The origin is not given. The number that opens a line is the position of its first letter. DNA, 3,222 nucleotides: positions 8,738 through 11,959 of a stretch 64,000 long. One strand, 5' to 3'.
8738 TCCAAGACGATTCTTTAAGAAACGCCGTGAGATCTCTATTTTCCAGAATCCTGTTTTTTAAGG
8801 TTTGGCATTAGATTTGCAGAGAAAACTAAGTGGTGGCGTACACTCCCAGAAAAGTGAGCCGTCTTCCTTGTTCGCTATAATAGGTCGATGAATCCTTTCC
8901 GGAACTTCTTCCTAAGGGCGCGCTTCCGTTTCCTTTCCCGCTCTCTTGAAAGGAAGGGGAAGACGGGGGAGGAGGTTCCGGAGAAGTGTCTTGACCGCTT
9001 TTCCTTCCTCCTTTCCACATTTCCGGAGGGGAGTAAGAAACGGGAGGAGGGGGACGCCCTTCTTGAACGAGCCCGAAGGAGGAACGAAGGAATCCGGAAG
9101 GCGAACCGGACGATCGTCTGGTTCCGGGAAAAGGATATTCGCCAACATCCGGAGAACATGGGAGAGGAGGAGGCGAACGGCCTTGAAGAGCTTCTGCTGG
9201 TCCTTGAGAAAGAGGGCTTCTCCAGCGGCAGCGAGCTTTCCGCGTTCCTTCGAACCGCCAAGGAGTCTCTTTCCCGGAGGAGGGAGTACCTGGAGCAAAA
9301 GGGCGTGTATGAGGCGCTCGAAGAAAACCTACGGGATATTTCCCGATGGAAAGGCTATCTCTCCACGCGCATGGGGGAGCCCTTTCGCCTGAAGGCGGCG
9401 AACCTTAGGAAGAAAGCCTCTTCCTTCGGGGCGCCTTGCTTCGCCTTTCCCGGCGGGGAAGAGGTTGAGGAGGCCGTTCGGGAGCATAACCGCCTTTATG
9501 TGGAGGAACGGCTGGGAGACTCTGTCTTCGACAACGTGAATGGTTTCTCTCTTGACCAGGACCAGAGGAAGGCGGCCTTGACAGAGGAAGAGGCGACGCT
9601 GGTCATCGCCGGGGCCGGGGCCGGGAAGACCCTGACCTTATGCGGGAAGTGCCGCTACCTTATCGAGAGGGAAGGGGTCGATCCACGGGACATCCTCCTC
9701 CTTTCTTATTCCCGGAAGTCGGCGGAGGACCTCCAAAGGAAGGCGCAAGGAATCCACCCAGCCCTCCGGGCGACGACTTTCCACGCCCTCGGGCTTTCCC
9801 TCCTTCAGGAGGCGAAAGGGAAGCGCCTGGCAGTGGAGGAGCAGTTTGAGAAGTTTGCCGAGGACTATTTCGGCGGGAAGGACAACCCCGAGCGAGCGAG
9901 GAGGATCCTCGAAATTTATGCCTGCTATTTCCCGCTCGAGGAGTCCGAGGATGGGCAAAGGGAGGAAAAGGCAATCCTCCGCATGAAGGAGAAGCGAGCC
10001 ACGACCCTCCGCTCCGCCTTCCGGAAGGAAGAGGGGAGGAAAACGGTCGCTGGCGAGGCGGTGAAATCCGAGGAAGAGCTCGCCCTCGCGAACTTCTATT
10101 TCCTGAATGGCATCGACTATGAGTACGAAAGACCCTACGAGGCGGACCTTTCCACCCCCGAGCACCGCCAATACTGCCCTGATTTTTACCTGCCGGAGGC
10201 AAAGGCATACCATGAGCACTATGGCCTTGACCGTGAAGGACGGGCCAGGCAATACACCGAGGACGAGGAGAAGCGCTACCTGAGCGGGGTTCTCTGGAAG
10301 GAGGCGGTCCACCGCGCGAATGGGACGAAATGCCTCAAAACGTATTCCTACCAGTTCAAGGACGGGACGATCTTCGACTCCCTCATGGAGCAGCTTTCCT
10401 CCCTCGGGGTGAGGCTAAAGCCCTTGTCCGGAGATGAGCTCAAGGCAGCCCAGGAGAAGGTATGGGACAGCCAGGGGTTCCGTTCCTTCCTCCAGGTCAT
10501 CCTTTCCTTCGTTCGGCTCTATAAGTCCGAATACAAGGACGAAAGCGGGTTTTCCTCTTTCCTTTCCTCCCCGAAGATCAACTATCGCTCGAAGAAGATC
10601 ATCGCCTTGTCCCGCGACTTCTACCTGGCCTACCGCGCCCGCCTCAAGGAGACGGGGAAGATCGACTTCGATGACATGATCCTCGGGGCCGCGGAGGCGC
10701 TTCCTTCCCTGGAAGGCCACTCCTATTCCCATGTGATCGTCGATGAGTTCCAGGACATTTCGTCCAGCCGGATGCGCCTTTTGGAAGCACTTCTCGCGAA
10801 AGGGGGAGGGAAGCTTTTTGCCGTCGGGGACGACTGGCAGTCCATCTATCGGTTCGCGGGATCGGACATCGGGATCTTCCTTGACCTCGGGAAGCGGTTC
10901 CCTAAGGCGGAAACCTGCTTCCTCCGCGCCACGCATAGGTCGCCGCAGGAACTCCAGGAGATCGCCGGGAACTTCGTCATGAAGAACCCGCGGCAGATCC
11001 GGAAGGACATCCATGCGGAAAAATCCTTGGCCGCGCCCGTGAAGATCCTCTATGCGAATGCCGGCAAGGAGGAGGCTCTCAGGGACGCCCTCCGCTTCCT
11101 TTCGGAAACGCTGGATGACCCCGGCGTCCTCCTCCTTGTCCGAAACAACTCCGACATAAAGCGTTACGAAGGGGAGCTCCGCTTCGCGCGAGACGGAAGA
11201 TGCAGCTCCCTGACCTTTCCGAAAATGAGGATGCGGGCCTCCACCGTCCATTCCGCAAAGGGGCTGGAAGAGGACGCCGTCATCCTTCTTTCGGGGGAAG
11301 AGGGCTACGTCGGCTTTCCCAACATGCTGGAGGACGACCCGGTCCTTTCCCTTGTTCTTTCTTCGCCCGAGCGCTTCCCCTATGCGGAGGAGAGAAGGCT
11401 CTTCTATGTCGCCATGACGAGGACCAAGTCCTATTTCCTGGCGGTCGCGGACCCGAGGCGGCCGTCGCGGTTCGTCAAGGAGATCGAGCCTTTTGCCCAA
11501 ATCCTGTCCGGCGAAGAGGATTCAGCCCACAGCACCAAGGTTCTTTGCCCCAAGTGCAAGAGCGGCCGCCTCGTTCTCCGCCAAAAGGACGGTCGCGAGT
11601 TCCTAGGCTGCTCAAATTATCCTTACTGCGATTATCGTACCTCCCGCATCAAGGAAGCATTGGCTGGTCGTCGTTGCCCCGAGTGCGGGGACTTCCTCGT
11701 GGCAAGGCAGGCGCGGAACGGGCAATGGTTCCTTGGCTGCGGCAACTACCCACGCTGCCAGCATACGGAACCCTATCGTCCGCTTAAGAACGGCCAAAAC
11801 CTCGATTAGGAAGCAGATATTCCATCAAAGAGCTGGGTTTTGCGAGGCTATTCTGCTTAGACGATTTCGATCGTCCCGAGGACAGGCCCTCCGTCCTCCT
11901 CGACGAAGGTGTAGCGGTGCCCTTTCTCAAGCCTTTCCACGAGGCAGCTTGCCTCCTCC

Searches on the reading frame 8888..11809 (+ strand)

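Call 50: search_protein_families(library=pfam, proteins=[window:8888-11809:+], max_evalue=0.0001)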
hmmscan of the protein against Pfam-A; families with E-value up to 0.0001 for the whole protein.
window:8888-11809:+ (973 aa): 6 families
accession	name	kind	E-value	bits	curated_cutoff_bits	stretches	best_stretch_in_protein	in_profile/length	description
PF00580.27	UvrD-helicase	-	9.3e-40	137.4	23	1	222-672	1-271/271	UvrD/REP helicase N-terminal domain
PF01396.24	Zn_ribbon_Top1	-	6.7e-23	80.6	32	2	928-962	2-35/39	Topoisomerase DNA binding C4 zinc finger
PF13245.12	AAA_19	-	1.2e-18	68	25.1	1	227-656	2-133/134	AAA domain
PF13361.12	UvrD_C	-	2.7e-14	53.8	25.6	1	781-849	286-342/350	UvrD-like helicase C-terminal domain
PF13604.12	AAA_30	-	8.9e-08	32.5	27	0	222-290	2-74/191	AAA domain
PF13538.12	UvrD_C_2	-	2.1e-07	31.1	27.4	0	828-848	27-47/52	UvrD-like helicase C-terminal domain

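Call 76: search_protein_families(library=padloc, proteins=[window:8888-11809:+], max_evalue=0.00001)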
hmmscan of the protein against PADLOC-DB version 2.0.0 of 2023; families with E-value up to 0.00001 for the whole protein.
window:8888-11809:+ (973 aa): 41 families (the best 25 are shown)
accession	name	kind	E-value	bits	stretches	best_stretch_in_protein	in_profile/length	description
PDLC00117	GajB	-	2.6e-39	133.2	3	576-734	176-335/604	UrvD helicase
PDLC03802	RTasHel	-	3.7e-36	123.2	2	577-704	151-278/675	DRT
PDLC00114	GajB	-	6.5e-33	112.2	2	577-721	174-327/635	UrvD helicase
PDLC00132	GajB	-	4e-31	106.3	2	575-700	171-302/625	UrvD helicase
PDLC00103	GajB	-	4.2e-27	93.3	2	610-699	209-297/612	UrvD helicase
PDLC00122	GajB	-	1.6e-26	91.3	2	538-765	88-306/502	UrvD helicase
PDLC00116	GajB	-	5.7e-23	79.4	1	598-756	145-303/557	UrvD helicase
PDLC00107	GajB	-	6e-23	79.3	1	584-730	181-329/587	UrvD helicase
PDLC00134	GajB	-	1.4e-22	78.4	2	611-696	211-295/431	UrvD helicase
PDLC00130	GajB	-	1.2e-21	74.7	2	576-705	163-298/589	UrvD helicase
PDLC00104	GajB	-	2.1e-21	74.3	2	589-701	136-252/574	UrvD helicase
PDLC00123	GajB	-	8.1e-20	68.9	1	613-701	177-263/540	UrvD helicase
PDLC00119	GajB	-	1.3e-19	68.5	1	563-707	163-306/565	UrvD helicase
PDLC00112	GajB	-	3.1e-19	67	1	613-732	212-329/581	UrvD helicase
PDLC00127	GajB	-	3.1e-19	66.9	1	576-696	159-288/594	UrvD helicase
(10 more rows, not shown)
